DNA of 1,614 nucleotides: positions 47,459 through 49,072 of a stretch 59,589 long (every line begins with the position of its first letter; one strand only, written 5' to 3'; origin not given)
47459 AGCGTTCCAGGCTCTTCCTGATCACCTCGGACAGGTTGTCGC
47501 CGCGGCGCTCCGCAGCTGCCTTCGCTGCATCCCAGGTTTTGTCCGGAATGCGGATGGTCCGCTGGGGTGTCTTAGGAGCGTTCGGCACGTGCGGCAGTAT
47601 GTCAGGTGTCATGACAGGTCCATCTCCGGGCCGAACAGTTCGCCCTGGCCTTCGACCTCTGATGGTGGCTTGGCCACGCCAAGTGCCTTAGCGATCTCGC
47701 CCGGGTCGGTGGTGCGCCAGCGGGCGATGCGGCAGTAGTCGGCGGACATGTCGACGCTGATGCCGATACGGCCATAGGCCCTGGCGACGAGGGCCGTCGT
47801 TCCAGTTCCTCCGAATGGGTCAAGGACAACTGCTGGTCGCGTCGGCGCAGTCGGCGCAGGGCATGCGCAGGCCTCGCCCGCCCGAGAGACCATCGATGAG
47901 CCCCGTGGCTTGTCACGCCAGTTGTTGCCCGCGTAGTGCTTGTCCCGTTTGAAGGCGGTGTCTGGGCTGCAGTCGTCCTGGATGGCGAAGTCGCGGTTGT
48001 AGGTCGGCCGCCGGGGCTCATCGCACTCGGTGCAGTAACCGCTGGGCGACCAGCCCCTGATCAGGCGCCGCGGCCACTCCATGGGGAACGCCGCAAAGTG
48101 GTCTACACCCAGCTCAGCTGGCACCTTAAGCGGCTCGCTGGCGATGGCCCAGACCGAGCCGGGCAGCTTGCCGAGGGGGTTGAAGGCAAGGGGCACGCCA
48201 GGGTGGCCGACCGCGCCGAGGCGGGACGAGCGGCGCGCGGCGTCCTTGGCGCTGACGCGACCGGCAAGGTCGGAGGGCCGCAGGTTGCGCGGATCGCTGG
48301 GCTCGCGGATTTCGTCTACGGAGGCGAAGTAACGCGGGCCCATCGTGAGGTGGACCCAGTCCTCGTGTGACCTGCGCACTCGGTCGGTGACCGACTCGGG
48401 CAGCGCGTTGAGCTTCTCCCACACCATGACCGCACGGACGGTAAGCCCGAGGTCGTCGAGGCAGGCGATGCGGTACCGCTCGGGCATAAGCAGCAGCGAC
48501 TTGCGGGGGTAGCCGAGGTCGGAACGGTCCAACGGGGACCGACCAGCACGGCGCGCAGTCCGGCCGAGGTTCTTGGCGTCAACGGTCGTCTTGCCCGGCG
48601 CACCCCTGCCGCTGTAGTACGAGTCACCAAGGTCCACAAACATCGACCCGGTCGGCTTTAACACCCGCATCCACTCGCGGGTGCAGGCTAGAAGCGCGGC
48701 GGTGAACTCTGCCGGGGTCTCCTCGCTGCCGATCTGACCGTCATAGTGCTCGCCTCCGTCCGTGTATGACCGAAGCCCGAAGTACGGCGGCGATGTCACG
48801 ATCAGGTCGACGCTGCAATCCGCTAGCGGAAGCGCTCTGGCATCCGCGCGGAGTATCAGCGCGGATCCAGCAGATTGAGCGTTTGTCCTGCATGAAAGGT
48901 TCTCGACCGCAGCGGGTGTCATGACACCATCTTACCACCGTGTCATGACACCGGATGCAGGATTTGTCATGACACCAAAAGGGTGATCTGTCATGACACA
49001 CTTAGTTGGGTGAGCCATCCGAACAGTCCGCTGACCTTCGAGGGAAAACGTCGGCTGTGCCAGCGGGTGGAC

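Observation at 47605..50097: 24-bp-phased array of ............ palindromes tying together an RHH gene, a methyltransferase and the transposase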

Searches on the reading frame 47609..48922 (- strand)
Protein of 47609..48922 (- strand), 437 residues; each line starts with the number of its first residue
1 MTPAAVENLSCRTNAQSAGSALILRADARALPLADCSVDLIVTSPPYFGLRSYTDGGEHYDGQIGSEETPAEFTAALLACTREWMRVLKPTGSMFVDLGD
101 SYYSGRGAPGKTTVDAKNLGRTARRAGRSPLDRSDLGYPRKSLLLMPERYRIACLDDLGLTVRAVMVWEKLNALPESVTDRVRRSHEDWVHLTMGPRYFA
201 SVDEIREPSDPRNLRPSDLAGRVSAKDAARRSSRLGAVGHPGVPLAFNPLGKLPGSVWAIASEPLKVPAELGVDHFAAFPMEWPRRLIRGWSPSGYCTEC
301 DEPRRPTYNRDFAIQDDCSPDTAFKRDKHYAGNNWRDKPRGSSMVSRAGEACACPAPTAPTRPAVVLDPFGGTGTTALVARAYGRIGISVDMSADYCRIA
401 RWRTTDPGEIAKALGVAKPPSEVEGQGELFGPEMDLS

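Call 6: search_protein_families(library=pfam, proteins=[window:47609-48922:-], max_evalue=0.01)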
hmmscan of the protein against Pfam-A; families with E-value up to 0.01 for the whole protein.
window:47609-48922:- (437 aa): 4 families
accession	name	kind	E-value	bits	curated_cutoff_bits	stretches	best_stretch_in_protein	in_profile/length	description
PF01555.25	N6_N4_Mtase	-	1.7e-29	103.8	26.7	2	38-294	1-181/221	DNA methylase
PF08241.18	Methyltransf_11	-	6.8e-05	23.9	21.2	0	11-43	34-66/95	Methyltransferase domain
PF01170.24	UPF0020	-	0.00027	21.2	22.3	0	11-47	92-131/197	RMKL-like, methyltransferase domain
PF13649.12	Methyltransf_25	-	0.00076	20.6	27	0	10-44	38-71/97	Methyltransferase domain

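Call 17: find_encoding_contigs(protein=window:47609-48922:-, flank=6000, max_places=10)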
Protein window:47609-48922:- (437 aa): 1 contig read that carries it; 1 place shown.
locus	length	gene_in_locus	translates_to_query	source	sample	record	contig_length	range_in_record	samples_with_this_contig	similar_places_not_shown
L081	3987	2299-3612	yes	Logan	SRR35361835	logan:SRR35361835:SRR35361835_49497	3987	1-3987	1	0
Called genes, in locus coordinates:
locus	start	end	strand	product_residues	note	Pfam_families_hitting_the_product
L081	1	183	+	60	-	?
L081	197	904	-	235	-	-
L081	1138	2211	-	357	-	PF13011:LZ_Tnp_IS481 (weak), PF13384:HTH_23 (faint), PF13518:HTH_28, PF13551:HTH_29 (weak), PF13565:HTH_32, PF00665:rve, PF13683:rve_3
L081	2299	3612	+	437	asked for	PF01555:N6_N4_Mtase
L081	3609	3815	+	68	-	-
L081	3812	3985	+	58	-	?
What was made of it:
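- Tried and rejected: (9) The exact-sequence look-up of the MTase found only one other short contig, with the same element (call 17).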

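Call 19: find_homologous_proteins(query=window:47609-48922:-, max_evalue=1e-10)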
Query window:47609-48922:- (437 aa): 7622 proteins with E <= 1e-10 among 8000 candidates; the best 120 are listed.
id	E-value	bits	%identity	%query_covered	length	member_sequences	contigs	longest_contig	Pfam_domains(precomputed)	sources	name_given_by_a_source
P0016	1.7e-298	1008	100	100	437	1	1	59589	PF01555.25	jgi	jgi:DNA modification methylase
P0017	8.0e-242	821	85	94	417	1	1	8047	PF08241.19,PF01555.25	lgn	-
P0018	2.0e-239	813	85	94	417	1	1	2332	PF08241.19,PF01555.25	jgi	jgi:DNA modification methylase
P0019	2.9e-239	813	85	94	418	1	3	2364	PF01555.25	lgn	-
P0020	1.3e-191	656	69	94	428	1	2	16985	PF01555.25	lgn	-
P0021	3.8e-181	621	68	94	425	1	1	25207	PF08241.19,PF01555.25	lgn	-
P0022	3.3e-175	602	62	94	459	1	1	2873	PF08241.19,PF01555.25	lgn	-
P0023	6.4e-173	594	64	94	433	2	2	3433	PF08241.19,PF01555.25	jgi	jgi:DNA modification methylase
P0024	1.3e-164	567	64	94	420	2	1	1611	PF01170.25,PF01555.25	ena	-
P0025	1.4e-164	567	64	94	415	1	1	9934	PF01555.25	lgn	-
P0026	3.7e-161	555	64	94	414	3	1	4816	PF01555.25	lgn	-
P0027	2.7e-158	546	61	95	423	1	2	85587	PF08241.19,PF01555.25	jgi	-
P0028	3.8e-157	542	60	96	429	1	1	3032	PF01555.25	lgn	-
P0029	7.4e-157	541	65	94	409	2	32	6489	PF01555.25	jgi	jgi:DNA modification methylase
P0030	2.7e-156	539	62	94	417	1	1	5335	PF13649.13,PF08241.19,PF01555.25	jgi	-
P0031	9.3e-155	534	62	94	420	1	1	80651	PF08241.19,PF01555.25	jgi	jgi:DNA modification methylase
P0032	3.4e-154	532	60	94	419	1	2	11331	PF08241.19,PF01555.25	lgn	-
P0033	4.8e-154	532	61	95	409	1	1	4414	PF08241.19,PF01555.25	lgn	-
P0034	1.3e-151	524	61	94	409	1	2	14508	PF01555.25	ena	-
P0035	5.6e-151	522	61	94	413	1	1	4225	PF01170.25,PF01555.25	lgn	-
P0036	1.3e-150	521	61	94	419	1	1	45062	PF08241.19,PF01555.25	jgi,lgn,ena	-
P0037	5.1e-150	519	60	95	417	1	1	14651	PF08241.19,PF01555.25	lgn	-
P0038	9.8e-150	518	60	95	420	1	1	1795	PF01555.25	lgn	-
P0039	1.2e-149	518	61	93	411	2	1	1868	PF01555.25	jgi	-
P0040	3.9e-149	516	70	63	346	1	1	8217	PF08241.19,PF01555.25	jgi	jgi:site-specific DNA-methyltransferase (cytosine-N4-specific)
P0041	4.2e-148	512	64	89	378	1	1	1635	PF01555.25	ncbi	ncbi:MAG TPA: DNA methyltransferase, partial [Candidatus Limnocylindrales bacterium]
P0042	2.2e-147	510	60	94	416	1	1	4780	PF01555.25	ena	-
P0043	2.4e-147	510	61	90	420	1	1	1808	PF13649.13,PF01170.25,PF08241.19,PF01555.25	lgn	-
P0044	5.0e-147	509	61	94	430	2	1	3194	PF08241.19,PF01555.25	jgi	-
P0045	5.1e-147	509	59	94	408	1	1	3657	PF08241.19,PF01555.25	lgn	-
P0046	1.8e-146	507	60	90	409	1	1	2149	PF01555.25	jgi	jgi:DNA modification methylase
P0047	1.9e-146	507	59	94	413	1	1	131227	PF01555.25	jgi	jgi:DNA modification methylase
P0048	3.2e-146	506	59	94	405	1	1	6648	PF01555.25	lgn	-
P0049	3.4e-146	506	57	95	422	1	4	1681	PF01555.25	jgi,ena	-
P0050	4.4e-146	506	57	92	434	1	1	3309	PF08241.19,PF01555.25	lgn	-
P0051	1.1e-145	504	58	96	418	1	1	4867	PF08241.19,PF01555.25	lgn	-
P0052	4.0e-145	503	70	63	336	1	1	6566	PF01170.25,PF01555.25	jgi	jgi:DNA modification methylase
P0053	9.2e-145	501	54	95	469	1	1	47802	PF01555.25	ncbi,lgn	-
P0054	1.1e-144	501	59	94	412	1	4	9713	PF08241.19,PF01555.25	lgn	-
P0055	1.5e-144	501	59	94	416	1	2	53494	PF01555.25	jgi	jgi:DNA modification methylase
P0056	2.8e-144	500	58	93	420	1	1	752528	PF01555.25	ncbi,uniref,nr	ncbi:hypothetical protein GT755_12295 [Herbidospora sp. NEAU-GS84]|uniref:Methyltransferase n=1 Tax=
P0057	6.8e-144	498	60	93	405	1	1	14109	PF01170.25,PF01555.25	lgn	-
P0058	1.1e-143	498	67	63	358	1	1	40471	PF01555.25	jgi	jgi:DNA modification methylase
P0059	1.2e-143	498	59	94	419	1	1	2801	PF13649.13,PF08241.19,PF01555.25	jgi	jgi:DNA modification methylase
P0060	3.1e-143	496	66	63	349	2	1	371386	PF01555.25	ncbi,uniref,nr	ncbi:DNA modification methylase [Micromonospora sp. A200]|uniref:DNA-methyltransferase n=1 Tax=Micro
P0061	3.7e-143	496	58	96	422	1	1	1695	PF08241.19,PF01555.25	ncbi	-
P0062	7.2e-143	495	59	95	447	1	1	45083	PF08241.19,PF01555.25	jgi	jgi:DNA modification methylase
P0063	1.7e-142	494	55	93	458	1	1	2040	PF08241.19,PF01555.25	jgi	jgi:DNA modification methylase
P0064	4.1e-142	493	59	94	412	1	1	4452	PF08241.19,PF01555.25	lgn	-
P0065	4.6e-142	492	59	95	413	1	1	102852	PF08241.19,PF01555.25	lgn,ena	-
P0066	6.7e-142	492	58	95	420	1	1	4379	PF08241.19,PF01555.25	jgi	jgi:DNA modification methylase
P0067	1.0e-141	491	57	94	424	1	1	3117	PF01555.25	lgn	-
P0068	1.2e-141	491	58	94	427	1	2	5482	PF08241.19,PF01555.25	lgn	-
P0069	2.6e-141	490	58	95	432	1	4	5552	PF01555.25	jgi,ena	-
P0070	3.7e-141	489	58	92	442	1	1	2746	PF08241.19,PF01555.25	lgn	-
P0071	6.3e-141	489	58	94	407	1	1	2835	PF01555.25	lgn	-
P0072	7.6e-141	488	58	94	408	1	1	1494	PF01555.25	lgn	-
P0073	1.0e-140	488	59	94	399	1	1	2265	PF08241.19,PF01555.25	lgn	-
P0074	1.1e-140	488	67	64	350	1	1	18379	PF08241.19,PF01555.25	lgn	-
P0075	1.2e-140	488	58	95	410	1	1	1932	PF08241.19,PF01555.25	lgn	-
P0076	1.6e-140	487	58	94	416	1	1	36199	PF08241.19,PF01555.25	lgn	-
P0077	1.7e-140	487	65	63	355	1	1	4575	PF01555.25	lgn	-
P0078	3.8e-140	486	58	94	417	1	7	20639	PF01555.25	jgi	jgi:DNA modification methylase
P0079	4.4e-140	486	57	94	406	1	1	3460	PF01555.25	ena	-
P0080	5.0e-140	486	54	94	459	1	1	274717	PF13649.13,PF08241.19,PF01555.25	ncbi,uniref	ncbi:site-specific DNA-methyltransferase [Micromonospora sp. NPDC053740]|uniref:DNA-methyltransferas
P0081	5.2e-140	486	58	95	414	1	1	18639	PF08241.19,PF01555.25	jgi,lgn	jgi:DNA modification methylase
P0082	6.0e-140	485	58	94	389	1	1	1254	PF01170.25,PF01555.25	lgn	-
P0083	7.1e-140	485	57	94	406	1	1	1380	PF01555.25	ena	-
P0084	9.2e-140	485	57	93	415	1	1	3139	PF08241.19,PF01555.25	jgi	jgi:DNA modification methylase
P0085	9.4e-140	485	56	94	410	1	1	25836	PF01555.25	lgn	-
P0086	2.9e-139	483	58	95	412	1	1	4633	PF01555.25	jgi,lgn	jgi:DNA modification methylase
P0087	3.0e-139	483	58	94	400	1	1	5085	PF08241.19,PF01555.25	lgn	-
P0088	3.2e-139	483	56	94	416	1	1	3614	PF01555.25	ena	-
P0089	3.7e-139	483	59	94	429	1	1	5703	PF08241.19,PF01555.25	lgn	-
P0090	5.1e-139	482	70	63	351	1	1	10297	PF01555.25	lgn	-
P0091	7.2e-139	482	56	94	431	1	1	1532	PF01555.25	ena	-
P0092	1.2e-138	481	54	94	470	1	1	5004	PF13649.13,PF08241.19,PF01555.25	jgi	jgi:DNA modification methylase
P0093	1.3e-138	481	59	95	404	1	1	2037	PF01555.25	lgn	-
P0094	1.7e-138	481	58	94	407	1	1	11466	PF08241.19,PF01555.25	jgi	jgi:DNA modification methylase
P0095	2.7e-138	480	56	94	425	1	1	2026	PF01555.25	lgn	-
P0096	3.1e-138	480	56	94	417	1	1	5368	PF01170.25,PF08241.19,PF01555.25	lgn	-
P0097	3.3e-138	480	57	94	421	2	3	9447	PF01170.25,PF01555.25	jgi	-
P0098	3.8e-138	480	57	95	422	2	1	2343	PF01170.25,PF08241.19,PF01555.25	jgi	-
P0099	3.9e-138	479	59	90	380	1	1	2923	PF13649.13,PF01170.25,PF08241.19,PF01555.25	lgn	-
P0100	4.0e-138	479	57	94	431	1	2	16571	PF01555.25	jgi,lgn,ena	-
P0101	6.1e-138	479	55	94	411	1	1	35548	PF01555.25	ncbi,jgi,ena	ncbi:MAG TPA: site-specific DNA-methyltransferase [Acidothermaceae bacterium]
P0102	6.3e-138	479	55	95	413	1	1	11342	PF08241.19,PF01555.25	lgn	-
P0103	6.5e-138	479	51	95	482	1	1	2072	PF01555.25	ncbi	-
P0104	7.6e-138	479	56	94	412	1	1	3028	PF01555.25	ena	-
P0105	1.3e-137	478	58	94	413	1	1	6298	PF08241.19,PF01555.25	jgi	jgi:DNA modification methylase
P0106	1.8e-137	477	57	94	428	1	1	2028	PF08241.19,PF01555.25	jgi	jgi:DNA modification methylase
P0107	1.9e-137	477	58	95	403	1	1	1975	PF01555.25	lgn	-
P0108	2.3e-137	477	57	94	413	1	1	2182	PF01555.25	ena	-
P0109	2.9e-137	477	56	94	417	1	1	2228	PF01555.25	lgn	-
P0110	3.0e-137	477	65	63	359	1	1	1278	PF08241.19,PF01555.25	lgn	-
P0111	3.3e-137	476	56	94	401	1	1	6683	PF08241.19,PF01555.25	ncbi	-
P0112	3.5e-137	476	56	94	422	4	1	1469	PF08241.19,PF01555.25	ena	-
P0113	3.7e-137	476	55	95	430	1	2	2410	PF13649.13,PF08241.19,PF01555.25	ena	-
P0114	3.7e-137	476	57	94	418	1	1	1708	PF01555.25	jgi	-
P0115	4.2e-137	476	56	94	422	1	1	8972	PF01555.25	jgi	jgi:DNA modification methylase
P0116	4.3e-137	476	57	94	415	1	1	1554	PF01555.25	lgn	-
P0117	4.3e-137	476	57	94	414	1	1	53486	PF01555.25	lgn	-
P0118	4.7e-137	476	57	94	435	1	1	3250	PF01555.25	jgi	jgi:DNA modification methylase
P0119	5.2e-137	476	64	63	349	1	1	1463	PF13649.13,PF08241.19,PF01555.25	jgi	-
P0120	5.3e-137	476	58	93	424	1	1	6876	PF01555.25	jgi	jgi:DNA modification methylase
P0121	5.8e-137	476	56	94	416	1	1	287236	PF08241.19,PF01555.25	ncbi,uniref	ncbi:DNA-methyltransferase [Actinomadura viridis]|uniref:DNA-methyltransferase n=1 Tax=Actinomadura 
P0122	6.1e-137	476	58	92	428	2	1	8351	PF01555.25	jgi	-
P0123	6.2e-137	476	55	95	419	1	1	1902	PF08241.19,PF01555.25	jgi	jgi:DNA modification methylase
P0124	7.3e-137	475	57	94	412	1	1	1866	PF08241.19,PF01555.25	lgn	-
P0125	7.5e-137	475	56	95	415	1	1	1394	PF01170.25,PF01555.25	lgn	-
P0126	7.6e-137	475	57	95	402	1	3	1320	PF08241.19,PF01555.25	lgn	-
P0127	8.1e-137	475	57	95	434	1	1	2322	PF08241.19,PF01555.25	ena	-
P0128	9.1e-137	475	55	94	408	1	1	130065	PF01170.25,PF08241.19,PF01555.25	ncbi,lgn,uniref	ncbi:site-specific DNA-methyltransferase [Streptosporangium sp. NPDC023963]|uniref:DNA-methyltransfe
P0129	1.0e-136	475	58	94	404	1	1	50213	PF08241.19,PF01555.25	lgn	-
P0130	1.1e-136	475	55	94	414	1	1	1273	PF01555.25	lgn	-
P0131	1.5e-136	474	52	94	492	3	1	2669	PF01170.25,PF08241.19,PF01555.25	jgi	jgi:DNA modification methylase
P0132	1.6e-136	474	56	94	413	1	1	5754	PF01555.25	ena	-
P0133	1.8e-136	474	55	94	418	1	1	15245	PF13649.13,PF08241.19,PF01555.25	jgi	jgi:DNA modification methylase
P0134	2.0e-136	474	57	90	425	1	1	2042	PF01555.25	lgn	-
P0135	2.8e-136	473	53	94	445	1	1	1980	PF08241.19,PF01555.25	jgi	jgi:DNA modification methylase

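Call 23: find_encoding_contigs(protein=P0017, flank=6000, max_places=4)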
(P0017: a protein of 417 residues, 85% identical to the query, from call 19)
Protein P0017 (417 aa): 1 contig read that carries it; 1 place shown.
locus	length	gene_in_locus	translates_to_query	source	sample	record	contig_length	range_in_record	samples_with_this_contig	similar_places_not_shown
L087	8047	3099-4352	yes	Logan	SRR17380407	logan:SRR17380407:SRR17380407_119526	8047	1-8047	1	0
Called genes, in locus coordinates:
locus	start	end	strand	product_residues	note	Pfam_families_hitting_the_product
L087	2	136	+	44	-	?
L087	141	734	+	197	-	-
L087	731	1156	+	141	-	-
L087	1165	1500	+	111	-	-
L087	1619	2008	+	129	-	-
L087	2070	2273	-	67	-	-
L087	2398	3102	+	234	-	-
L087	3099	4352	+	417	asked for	PF08241:Methyltransf_11 (faint), PF01555:N6_N4_Mtase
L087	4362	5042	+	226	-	-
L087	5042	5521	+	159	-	-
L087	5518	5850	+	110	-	PF24071:Phage_zn_bind_3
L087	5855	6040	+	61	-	-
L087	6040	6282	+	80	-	-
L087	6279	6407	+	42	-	-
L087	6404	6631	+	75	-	-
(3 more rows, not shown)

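Call 60: search_protein_families(library=phrogs, proteins=[window:47609-48922:-], max_evalue=0.001)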
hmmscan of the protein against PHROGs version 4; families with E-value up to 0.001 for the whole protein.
window:47609-48922:- (437 aa): 7 families
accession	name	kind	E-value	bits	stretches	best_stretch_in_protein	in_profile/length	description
phrog_67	-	other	1.5e-39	137.7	1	26-405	129-344/743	DNA methyltransferase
phrog_498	-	other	2.5e-10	40.5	1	364-405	380-421/633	DNA methyltransferase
phrog_12517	-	unknown function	1.7e-07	31.7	0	33-90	174-226/316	-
phrog_6025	-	other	1.6e-06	28.9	1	23-101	14-86/192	DNA methyltransferase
phrog_3008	-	other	0.00012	22.5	1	365-406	172-213/244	DNA methyltransferase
phrog_18146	-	other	0.00018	21.5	0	362-393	70-100/452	DNA methyltransferase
phrog_23148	-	unknown function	0.00094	20.3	0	364-403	106-145/165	-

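Call 61: search_protein_families(library=ncbifam, proteins=[window:47609-48922:-], max_evalue=0.001)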
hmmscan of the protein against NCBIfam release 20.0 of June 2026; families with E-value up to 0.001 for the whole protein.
window:47609-48922:- (437 aa): 4 families
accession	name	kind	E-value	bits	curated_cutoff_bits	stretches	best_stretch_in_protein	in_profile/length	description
NF008572.0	PRK11524.1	equivalog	4.6e-11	42.4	292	1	364-403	216-255/294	adenine-specific DNA-methyltransferase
NF050803.1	DnaMtaseCcrMCaul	equivalog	3.1e-10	39.5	830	1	363-406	206-249/350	adenine-specific DNA-methyltransferase CcrM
NF010253.0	PRK13699.1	subfamily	3.9e-05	23.4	244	0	363-403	164-204/226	DNA methyltransferase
TIGR01177.1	TIGR01177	hypoth_equivalog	0.00061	19.2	316.55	0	23-52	234-262/330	TIGR01177 family methyltransferase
